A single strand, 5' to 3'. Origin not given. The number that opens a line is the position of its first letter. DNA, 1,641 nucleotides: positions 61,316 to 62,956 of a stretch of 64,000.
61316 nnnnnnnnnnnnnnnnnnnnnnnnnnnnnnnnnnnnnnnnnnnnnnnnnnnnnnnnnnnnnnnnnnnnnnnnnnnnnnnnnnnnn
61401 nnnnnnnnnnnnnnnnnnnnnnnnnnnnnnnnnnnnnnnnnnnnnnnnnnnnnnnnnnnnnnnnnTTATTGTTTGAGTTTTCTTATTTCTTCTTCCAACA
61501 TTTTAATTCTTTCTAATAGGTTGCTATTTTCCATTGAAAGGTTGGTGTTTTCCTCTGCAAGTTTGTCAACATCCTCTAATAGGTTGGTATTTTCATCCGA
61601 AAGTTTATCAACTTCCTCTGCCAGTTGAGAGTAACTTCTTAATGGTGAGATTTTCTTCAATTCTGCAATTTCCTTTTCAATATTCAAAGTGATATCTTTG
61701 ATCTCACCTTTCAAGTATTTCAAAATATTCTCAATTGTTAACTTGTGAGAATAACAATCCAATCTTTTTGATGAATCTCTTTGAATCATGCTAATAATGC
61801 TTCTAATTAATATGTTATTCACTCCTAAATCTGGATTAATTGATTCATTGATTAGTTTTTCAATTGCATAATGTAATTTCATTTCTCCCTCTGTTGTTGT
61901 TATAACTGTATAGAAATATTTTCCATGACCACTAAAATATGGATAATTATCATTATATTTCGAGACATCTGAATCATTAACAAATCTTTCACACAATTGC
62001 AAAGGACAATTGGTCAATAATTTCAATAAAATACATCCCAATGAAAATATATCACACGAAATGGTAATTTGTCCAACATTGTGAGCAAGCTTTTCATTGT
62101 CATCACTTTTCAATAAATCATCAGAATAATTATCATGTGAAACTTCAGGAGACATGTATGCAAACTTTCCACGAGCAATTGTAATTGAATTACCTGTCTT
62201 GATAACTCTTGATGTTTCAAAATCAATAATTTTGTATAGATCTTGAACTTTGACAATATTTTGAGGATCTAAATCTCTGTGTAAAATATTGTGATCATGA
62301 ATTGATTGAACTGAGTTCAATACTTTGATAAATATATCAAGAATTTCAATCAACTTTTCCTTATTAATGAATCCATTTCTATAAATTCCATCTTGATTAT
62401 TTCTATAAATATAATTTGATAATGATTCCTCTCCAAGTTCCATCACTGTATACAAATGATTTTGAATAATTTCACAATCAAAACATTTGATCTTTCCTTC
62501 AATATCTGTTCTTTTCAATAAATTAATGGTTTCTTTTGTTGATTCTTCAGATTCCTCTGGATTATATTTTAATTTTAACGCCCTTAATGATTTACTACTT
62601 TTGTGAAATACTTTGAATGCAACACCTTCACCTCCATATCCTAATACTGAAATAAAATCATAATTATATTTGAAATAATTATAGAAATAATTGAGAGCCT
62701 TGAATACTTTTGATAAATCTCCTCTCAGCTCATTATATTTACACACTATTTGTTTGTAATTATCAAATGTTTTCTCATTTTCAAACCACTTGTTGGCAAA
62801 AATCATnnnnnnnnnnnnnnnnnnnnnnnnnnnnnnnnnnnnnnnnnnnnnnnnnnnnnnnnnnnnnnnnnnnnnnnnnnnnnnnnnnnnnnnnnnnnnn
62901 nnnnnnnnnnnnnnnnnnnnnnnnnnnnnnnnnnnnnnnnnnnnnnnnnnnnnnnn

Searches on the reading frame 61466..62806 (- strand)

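Call 6: search_protein_families(library=pfam, proteins=[window:61466-62806:-], max_evalue=0.01)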
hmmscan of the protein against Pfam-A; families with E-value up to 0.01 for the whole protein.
window:61466-62806:- (446 aa): 5 families
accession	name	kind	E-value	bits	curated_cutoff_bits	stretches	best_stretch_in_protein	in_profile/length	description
PF00069.31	Pkinase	-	2.9e-24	86.3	31.7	1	49-269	1-196/263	Protein kinase domain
PF07714.23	PK_Tyr_Ser-Thr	-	7.3e-09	35.7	23.1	1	76-266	32-200/258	Protein tyrosine and serine/threonine kinase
PF25014.1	NET2A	-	0.0049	17.2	33.1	1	393-445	149-201/235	NET2A-like domain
PF06005.17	ZapB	-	0.0086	17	31.5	0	393-437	21-65/71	Cell division protein ZapB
PF06156.18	YabA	-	0.0098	16.9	30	0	391-440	9-58/103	Initiation control protein YabA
